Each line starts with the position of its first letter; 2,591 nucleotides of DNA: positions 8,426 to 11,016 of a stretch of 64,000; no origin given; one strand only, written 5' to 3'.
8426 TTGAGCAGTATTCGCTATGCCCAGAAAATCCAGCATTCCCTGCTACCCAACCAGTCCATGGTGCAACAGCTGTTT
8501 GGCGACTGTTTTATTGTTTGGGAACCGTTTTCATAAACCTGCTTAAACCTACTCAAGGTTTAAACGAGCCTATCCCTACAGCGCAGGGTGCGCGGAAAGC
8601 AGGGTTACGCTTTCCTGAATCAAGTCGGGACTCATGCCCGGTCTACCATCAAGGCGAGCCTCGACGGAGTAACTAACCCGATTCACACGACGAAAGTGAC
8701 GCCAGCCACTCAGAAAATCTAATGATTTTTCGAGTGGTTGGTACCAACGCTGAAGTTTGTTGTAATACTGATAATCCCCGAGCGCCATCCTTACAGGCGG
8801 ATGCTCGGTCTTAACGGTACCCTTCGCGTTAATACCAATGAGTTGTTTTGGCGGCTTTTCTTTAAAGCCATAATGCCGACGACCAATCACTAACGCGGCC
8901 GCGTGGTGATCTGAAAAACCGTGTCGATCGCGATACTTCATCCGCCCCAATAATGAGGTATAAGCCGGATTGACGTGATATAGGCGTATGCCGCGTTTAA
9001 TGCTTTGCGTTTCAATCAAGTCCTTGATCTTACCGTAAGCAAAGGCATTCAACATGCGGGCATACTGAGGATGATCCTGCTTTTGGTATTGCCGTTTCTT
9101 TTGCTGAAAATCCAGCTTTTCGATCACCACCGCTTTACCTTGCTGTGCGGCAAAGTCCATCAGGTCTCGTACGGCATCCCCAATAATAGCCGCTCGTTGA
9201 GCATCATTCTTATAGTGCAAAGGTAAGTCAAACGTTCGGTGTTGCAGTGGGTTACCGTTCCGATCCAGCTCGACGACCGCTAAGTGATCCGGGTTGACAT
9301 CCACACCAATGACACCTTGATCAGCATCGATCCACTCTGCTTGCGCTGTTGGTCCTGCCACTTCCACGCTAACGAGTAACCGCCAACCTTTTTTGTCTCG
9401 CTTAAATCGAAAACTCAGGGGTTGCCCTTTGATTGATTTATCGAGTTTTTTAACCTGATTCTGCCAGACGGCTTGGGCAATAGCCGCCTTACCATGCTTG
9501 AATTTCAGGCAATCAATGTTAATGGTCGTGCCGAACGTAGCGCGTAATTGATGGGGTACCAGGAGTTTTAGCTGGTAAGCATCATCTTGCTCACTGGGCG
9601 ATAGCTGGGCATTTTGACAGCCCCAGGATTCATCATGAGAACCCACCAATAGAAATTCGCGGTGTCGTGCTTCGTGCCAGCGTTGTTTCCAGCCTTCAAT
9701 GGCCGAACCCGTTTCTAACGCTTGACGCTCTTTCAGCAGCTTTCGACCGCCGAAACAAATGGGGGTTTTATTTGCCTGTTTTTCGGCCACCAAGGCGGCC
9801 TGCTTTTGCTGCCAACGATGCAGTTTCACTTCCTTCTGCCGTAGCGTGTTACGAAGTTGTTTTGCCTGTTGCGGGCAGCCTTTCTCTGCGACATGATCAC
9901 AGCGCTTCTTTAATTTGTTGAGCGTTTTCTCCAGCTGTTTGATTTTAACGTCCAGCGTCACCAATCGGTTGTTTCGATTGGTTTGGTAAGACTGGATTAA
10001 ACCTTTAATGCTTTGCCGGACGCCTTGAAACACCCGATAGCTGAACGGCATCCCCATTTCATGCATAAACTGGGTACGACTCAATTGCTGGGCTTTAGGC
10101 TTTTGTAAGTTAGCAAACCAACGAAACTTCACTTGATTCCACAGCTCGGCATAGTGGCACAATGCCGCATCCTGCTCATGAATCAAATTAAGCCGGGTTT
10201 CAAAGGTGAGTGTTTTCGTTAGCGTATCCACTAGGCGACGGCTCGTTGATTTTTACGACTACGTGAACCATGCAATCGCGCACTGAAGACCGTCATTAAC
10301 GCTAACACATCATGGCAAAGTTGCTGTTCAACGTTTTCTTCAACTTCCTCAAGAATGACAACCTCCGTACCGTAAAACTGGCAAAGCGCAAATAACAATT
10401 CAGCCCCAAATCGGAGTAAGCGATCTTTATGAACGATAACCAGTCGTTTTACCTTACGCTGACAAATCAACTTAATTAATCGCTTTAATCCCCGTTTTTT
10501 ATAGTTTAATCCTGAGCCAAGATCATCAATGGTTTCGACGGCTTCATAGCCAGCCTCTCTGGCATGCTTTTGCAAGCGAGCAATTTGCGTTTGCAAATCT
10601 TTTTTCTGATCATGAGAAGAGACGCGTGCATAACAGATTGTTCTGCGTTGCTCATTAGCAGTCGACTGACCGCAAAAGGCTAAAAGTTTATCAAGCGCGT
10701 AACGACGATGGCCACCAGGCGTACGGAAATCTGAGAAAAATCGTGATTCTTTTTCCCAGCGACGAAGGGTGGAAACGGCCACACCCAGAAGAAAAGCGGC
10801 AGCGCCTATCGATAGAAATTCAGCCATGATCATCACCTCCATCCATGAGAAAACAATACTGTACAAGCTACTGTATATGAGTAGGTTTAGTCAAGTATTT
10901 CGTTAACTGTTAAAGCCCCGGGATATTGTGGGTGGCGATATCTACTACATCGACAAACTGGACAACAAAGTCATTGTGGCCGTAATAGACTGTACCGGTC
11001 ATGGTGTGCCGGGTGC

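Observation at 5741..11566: SiaA-like sensor-PP2C phosphatase gene split in two by an IS607-family element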

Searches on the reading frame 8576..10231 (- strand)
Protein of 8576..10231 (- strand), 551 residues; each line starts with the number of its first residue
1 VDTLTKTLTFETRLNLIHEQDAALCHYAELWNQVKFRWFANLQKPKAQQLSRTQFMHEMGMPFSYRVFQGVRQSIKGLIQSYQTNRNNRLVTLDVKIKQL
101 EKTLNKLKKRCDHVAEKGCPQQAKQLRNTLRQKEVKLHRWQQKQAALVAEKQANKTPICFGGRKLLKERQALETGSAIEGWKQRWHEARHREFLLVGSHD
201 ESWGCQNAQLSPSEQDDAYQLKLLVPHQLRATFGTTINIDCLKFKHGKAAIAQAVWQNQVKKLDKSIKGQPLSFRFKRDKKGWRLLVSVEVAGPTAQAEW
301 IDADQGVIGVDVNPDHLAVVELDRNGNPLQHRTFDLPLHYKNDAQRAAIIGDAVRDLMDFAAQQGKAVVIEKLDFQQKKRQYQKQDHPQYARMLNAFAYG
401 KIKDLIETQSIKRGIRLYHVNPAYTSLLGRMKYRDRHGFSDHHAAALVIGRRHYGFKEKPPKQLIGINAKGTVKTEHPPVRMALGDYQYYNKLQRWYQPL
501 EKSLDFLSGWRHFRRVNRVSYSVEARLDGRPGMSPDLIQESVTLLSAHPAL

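Call 5: search_protein_families(library=pfam, proteins=[window:8579-10231:-], max_evalue=0.01)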
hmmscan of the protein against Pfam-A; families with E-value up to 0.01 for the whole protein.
window:8579-10231:- (551 aa): 1 family
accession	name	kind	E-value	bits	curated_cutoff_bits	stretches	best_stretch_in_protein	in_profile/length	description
PF12205.13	GIT1_C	-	0.0041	17.8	25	0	68-127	34-92/110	G protein-coupled receptor kinase-interacting protein 1 C term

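Call 6: search_protein_families(library=ncbifam, proteins=[window:8579-10231:-], max_evalue=0.01)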
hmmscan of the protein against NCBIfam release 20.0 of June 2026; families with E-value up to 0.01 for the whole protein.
window:8579-10231:- (551 aa): 4 families
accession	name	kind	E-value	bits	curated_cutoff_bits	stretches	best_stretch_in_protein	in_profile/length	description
NF040570.1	guided_TnpB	subfamily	5.7e-28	98.3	100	1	17-468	5-381/389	RNA-guided endonuclease TnpB family protein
TIGR01766.2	TIGR01766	domain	1.3e-09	38.5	32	1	349-426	8-82/82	IS200/IS605 family accessory protein TnpB-related protein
NF049972.1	CRISPR_Cas12f2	exception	2.6e-08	33.1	450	1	346-426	396-473/524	type V CRISPR-associated effector Cas12f2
NF038280.1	IS607_TnpB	exception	0.0032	16.5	350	0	280-332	177-228/431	IS607 family element RNA-guided endonuclease TnpB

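Call 17: find_encoding_contigs(protein=window:8576-10231:-, flank=4000, max_places=10)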
Protein window:8576-10231:- (551 aa): no gene with exactly this product is on record in the collection.

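Call 19: find_homologous_proteins(query=window:8579-10231:-, max_evalue=0.00001)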
Query window:8579-10231:- (551 aa): 286 proteins with E <= 0.00001 among 8000 candidates; the best 120 are listed.
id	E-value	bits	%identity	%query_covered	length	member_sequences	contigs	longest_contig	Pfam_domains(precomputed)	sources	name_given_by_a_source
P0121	0.0e+0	1203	95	100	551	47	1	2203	-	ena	-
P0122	0.0e+0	1050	83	100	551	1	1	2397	-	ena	-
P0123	2.5e-236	804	86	73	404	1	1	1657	-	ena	-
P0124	1.8e-98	349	39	87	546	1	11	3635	-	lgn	-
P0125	2.5e-84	302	38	86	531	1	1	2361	-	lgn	-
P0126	6.0e-83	298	35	89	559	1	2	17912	-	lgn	-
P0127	6.3e-82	294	36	83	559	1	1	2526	-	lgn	-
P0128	6.9e-79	284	36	83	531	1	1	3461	-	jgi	jgi:IS605 OrfB family transposase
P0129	1.1e-77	280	37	83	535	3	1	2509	-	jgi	-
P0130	8.2e-75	271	34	88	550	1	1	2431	-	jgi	jgi:IS605 OrfB family transposase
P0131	1.8e-74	270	36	83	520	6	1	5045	-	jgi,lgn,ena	-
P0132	5.0e-74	268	38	83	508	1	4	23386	-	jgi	-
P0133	7.4e-74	268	37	86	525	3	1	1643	-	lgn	-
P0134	9.2e-74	267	36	86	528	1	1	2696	-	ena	-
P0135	2.2e-73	266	37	84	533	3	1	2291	-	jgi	-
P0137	1.4e-72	263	37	83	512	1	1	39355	-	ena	-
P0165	1.2e-69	254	36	83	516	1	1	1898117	-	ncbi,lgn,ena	-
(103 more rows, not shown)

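Call 20: find_encoding_contigs(protein=P0121, flank=5000, max_places=10)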
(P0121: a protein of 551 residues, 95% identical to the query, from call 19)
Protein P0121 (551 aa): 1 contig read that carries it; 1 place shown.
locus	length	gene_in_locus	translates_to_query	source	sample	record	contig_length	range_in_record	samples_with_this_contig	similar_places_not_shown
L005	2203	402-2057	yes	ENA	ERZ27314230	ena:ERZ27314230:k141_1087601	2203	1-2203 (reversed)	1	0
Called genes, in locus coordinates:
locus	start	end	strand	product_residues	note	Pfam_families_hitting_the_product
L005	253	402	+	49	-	-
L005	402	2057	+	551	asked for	-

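Call 21: find_encoding_contigs(protein=P0122, flank=5000, max_places=10)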
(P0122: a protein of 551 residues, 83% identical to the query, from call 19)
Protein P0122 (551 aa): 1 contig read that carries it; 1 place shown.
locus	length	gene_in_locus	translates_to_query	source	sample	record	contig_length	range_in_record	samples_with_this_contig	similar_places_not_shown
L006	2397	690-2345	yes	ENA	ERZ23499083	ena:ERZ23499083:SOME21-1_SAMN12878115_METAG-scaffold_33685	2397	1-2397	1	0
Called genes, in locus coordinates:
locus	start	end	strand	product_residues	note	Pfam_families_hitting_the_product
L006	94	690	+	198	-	PF00376:MerR, PF12728:HTH_17 (faint), PF13411:MerR_1 (faint), PF00239:Resolvase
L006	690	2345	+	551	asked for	-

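Call 32: search_solved_structures(query=A1, max_evalue=1, show_alignments=2)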
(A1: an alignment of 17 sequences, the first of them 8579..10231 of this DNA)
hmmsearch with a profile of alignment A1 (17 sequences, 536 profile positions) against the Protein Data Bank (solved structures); distinct sequences matched with E-value up to 1: 7.
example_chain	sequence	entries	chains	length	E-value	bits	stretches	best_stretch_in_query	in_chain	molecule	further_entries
4zry_B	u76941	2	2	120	0.13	14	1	61-136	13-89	Keratin, type II cytoskeletal 1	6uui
7bjs_C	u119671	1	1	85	0.23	13.3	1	62-113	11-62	SD21996p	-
3tnu_B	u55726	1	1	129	0.38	12.5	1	73-137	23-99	Keratin, type II cytoskeletal 5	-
7bjg_A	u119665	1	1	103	0.56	12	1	65-114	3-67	SD21996p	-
8gu7_A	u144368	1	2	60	0.75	11.6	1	84-123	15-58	Beclin 1-associated autophagy-related key regulator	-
4mda_A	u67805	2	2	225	0.91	11.3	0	160-196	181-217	Mariner Mos1 transposase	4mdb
2f7t_A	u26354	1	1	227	0.92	11.3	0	160-196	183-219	Mos1 transposase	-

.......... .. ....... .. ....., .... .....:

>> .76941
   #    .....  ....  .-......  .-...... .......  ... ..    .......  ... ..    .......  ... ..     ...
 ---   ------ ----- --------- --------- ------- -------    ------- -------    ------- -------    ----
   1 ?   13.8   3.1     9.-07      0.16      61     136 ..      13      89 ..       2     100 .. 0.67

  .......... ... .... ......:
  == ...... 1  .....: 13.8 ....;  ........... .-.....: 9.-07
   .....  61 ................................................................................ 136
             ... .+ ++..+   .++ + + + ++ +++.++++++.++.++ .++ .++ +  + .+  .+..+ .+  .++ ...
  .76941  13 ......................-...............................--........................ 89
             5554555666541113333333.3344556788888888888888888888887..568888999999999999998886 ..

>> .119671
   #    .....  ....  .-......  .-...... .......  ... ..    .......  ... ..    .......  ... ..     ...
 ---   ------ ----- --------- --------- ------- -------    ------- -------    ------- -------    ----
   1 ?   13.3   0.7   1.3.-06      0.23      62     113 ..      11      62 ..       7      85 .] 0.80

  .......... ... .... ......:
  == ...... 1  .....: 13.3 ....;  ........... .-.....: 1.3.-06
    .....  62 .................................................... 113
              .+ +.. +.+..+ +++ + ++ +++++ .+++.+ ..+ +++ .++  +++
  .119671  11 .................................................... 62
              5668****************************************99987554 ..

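Call 43: predict_structure(alignment_id=A1)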
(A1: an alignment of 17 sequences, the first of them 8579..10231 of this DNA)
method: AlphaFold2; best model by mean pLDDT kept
length: 551 residues; sequences in the alignment: 17
mean_pLDDT: 78.1   pTM: 0.56
mean pLDDT of the five models: 78.1, 77.3, 77.1, 76.9, 75.3
residues with pLDDT >= 90: 205; 70-90: 210; 50-70: 50; < 50: 86
segments of 3 or more residues with pLDDT < 50: 294-299, 463-487, 502-551
pLDDT, mean of each block of 10 residues (from residue 1): 69 94 96 94 88 90 87 92 89 91 92 88 89 94 93 85 85 90 91 92 89 87 93 94 87 89 87 95 94 53 77 90 86 87 81 90 88 70 67 66 84 80 76 78 90 74 45 37 42 52 45 34 35 34 32 34
secondary structure, 60 per line:
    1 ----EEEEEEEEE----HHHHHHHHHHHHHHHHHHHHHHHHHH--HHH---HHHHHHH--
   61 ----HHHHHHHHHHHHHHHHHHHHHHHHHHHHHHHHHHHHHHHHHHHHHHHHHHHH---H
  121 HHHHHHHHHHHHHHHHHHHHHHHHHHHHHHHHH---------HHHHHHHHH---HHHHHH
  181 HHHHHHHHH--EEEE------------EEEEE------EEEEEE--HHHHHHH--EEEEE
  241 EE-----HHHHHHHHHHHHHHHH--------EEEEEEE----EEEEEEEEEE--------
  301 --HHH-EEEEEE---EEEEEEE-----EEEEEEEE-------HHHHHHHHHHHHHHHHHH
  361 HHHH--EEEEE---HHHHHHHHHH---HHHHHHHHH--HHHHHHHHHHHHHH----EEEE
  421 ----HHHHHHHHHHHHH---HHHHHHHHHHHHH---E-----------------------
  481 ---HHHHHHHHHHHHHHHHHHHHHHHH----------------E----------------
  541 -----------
elements in order: E5-13 H18-43 H52-58 H65-116 H120-153 H163-171 H175-189 E192-195 E208-212 E219-224 H227-233 E236-242 H248-263 E272-278 E283-292 E307-312 E316-322 E328-335 H343-364 E367-371 H375-384 H388-396 H399-412 E417-420 H425-437 H441-453 H484-507

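Call 45: fold_search(model_id=the predicted structure, library=pdb)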
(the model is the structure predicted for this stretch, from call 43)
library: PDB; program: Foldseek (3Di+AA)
matches with E <= 10: 967; with E <= 0.001: 26
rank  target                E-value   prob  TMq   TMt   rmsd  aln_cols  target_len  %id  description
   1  8xyc_A                1.0e-07  1.00  0.27  0.21  23.0       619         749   11  Ternary structure of dVemCas12e-sgRNA-dsDNA (released 2024-10-23)
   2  8hr5_A                2.0e-07  1.00  0.33  0.39  14.1       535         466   11  Cryo-EM structure of the CnCas12f1-sgRNA-DNA complex (released 2023-09-06)
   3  8hhl_A                9.2e-07  1.00  0.29  0.28  16.7       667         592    8  Cryo-EM structure of the Cas12m2-crRNA-target DNA full R-loop complex (released 2023-04-12)
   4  8hio_A                1.1e-06  1.00  0.31  0.30  15.5       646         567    8  Cryo-EM structure of the Cas12m2-crRNA binary complex (released 2023-04-12)
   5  8pm4_A                4.2e-06  1.00  0.34  0.32  15.3       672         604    9  Cryo-EM structure of the Cas12m-crRNA-target DNA complex (released 2024-02-07)
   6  8iaz_A                2.5e-05  1.00  0.31  0.42  18.1       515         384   10  Cryo-EM structure of the ISFba1 TnpB-reRNA-dsDNA complex (released 2024-04-17)
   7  8sfo_A                3.8e-05  1.00  0.24  0.12   8.0       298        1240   12  WT CRISPR-Cas12a with a 20bp R-loop and nontarget strand in the RuvC active site. (released 2024-07-03)
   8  9izp_A                4.2e-05  0.99  0.21  0.19  27.8       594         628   11  Cryo-EM structure of CasLambda2-crRNA-target DNA ternary complex in the incompetent state (released 2025-06-11)
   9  6s16_A                5.8e-05  1.00  0.20  0.61   4.5       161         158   16  T. thermophilus RuvC in complex with Holliday junction substrate (released 2019-09-25)
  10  7xhj_B                7.6e-05  1.00  0.19  0.60   5.1       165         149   14  Crystal structure of RuvC from Deinococcus radiodurans (released 2022-07-06)
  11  9b0l_P                9.0e-05  1.00  0.26  0.30  19.4       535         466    9  Cryo-EM structure of Acanthamoeba polyphaga mimivirus Fanzor2 ternary complex (released 2024-10-09)
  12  7w8d_B                1.0e-04  1.00  0.21  0.68   4.1       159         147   14  The structure of Deinococcus radiodurans RuvC (released 2022-08-17)
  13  9izq_A                1.2e-04  0.99  0.23  0.18  28.1       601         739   12  Cryo-EM structure of CasLambda2-crRNA-target DNA ternary complex in the intermediate state (released 2025-06-11)
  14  4ld0_B                1.4e-04  1.00  0.19  0.59   4.9       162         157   16  T. thermophilus RuvC in complex with Holliday junction substrate (released 2013-09-04)
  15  9izr_A                1.4e-04  0.96  0.21  0.17  26.6       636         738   11  Cryo-EM structure of CasLambda2-crRNA-target DNA ternary complex in the NTS-cleaving state (released 2025-06-11)
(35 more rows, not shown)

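Call 57: find_encoding_contigs(protein=P0137, flank=3000, max_places=2)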
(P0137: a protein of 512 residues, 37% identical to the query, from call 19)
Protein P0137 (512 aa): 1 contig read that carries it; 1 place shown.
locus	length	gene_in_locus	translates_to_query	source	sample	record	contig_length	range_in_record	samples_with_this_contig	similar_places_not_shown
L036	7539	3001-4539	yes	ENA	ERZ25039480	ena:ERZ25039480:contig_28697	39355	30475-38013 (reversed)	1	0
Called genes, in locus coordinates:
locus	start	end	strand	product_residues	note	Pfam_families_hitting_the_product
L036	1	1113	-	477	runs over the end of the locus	PF01807:Zn_ribbon_DnaG, PF08275:DNAG_N, PF01751:Toprim, PF13155:Toprim_2, PF13362:Toprim_3, PF13662:Toprim_4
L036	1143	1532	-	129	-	-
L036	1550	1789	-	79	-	-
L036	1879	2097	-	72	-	-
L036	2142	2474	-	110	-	PF11171:DUF2958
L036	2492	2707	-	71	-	-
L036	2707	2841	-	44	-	-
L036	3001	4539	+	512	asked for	-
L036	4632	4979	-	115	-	-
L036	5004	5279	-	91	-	-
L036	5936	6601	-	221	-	-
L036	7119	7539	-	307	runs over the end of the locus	PF25275:Golvesin_C, PF01391:Collagen (weak)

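Call 58: find_encoding_contigs(protein=P0165, flank=3000, max_places=2)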
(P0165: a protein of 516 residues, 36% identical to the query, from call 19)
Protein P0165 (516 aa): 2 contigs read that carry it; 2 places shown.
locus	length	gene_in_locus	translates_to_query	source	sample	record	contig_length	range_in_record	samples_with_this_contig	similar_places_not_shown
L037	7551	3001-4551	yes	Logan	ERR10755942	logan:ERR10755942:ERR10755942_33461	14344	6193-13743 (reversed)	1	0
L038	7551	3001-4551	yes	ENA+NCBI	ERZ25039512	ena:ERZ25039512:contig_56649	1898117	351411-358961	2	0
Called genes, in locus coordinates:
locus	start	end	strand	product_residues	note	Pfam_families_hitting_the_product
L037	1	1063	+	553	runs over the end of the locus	?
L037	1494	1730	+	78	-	-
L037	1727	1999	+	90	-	-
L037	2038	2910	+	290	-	PF00334:NDK, PF08719:NADAR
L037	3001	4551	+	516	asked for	-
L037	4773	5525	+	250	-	PF00303:Thymidylat_synt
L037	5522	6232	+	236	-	PF02223:Thymidylate_kin, PF13521:AAA_28 (weak)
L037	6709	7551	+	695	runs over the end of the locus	PF00145:DNA_methylase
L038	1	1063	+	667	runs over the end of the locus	PF22745:Nlig-Ia, PF01653:DNA_ligase_aden, PF03120:OB_DNA_ligase, PF03119:DNA_ligase_ZBD (weak), PF14520:HHH_5 (weak), PF12826:HHH_2, PF00533:BRCT, PF12738:PTCB-BRCT, +1 more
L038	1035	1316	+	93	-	-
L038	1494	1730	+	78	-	-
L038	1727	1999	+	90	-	-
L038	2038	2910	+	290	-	PF00334:NDK, PF08719:NADAR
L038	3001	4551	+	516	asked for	-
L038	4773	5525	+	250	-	PF00303:Thymidylat_synt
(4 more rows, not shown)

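Call 66: search_protein_representatives(protein=window:8579-10231:-)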
Query: 551 residues. Proteins with E-value up to 0.001 (for the whole library): 2299; up to 1e-10: 1469; up to 1e-30: 407. The best 150 are listed.
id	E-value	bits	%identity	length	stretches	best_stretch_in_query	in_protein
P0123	7.8e-237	803.8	86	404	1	149-551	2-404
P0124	5.9e-99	348.8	41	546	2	265-505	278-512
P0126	1.9e-83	297.6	38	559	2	258-499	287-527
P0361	9.8e-79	282.0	39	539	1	7-476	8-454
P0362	5.4e-74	266.4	36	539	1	7-462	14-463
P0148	1.2e-71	258.6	38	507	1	9-463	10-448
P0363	1.0e-70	255.5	33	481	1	9-468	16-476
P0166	4.4e-70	253.5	37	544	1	9-476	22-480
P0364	5.2e-70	253.2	36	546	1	7-488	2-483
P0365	2.0e-69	251.3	36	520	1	6-497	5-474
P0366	2.3e-69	251.1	37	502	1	4-481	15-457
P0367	1.2e-68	248.7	36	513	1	5-492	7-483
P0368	4.1e-68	247.0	34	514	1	9-462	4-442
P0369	5.5e-68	246.5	36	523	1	9-462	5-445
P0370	2.7e-67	244.3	36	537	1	6-475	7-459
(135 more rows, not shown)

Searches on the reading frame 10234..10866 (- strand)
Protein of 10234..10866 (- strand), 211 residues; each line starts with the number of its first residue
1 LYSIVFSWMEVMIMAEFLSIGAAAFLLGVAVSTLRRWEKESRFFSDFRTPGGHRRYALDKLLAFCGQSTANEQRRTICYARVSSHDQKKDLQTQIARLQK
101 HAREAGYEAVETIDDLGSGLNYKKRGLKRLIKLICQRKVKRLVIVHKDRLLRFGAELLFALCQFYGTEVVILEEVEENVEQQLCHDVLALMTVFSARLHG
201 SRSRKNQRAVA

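Call 5: search_protein_families(library=pfam, proteins=[window:10234-10866:-], max_evalue=0.01)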
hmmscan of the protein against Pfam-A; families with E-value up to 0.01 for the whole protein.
window:10234-10866:- (211 aa): 4 families
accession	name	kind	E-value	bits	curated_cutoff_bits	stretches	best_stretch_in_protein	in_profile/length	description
PF00239.26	Resolvase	-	7.5e-21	75.2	23.3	1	77-208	2-137/145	Resolvase, N terminal domain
PF00376.29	MerR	-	1.3e-08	34.9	28.2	1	19-56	1-38/38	MerR family regulatory protein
PF13411.12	MerR_1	-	0.00021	21.8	21.6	1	19-61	2-43/69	MerR HTH family regulatory protein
PF12728.13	HTH_17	-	0.00068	20.3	27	1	17-64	1-46/51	Helix-turn-helix domain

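Call 6: search_protein_families(library=ncbifam, proteins=[window:10234-10866:-], max_evalue=0.01)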
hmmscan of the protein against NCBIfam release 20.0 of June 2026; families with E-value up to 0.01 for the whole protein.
window:10234-10866:- (211 aa): 9 families
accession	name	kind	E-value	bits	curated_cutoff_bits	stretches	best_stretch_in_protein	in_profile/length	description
NF033518.0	transpos_IS607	equivalog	8.3e-59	198.3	110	1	23-207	3-187/187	IS607 family transposase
NF041201.1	recomb_XisF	equivalog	7e-14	51.6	375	1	77-207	2-133/465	fdxN element excision recombinase XisF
NF049883.1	resolv_YneB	equivalog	8.7e-09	35.1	175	1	76-199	2-131/211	YneB family resolvase-like protein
NF047344.1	SCCmet_CcrA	equivalog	8.6e-07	28.4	700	1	75-175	3-104/442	cassette chromosome recombinase CcrA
NF033787.1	HTH_BldC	subfamily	2.3e-06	27.4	77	1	22-57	7-41/49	BldC family transcriptional regulator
NF047343.1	SCCmet_CcrB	equivalog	4.5e-05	22.3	900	1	72-176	5-113/542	cassette chromosome recombinase CcrB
NF052513.1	TransRegCarH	equivalog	0.00048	19.5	400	1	25-63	14-52/274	HTH-type transcriptional repressor CarH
NF047375.1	HeatShock_HspR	equivalog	0.0012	18.8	105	1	17-60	3-45/92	heat shock protein transcriptional repressor HspR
NF033559.2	transpos_IS1634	equivalog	0.0092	15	100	1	65-149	272-338/483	IS1634 family transposase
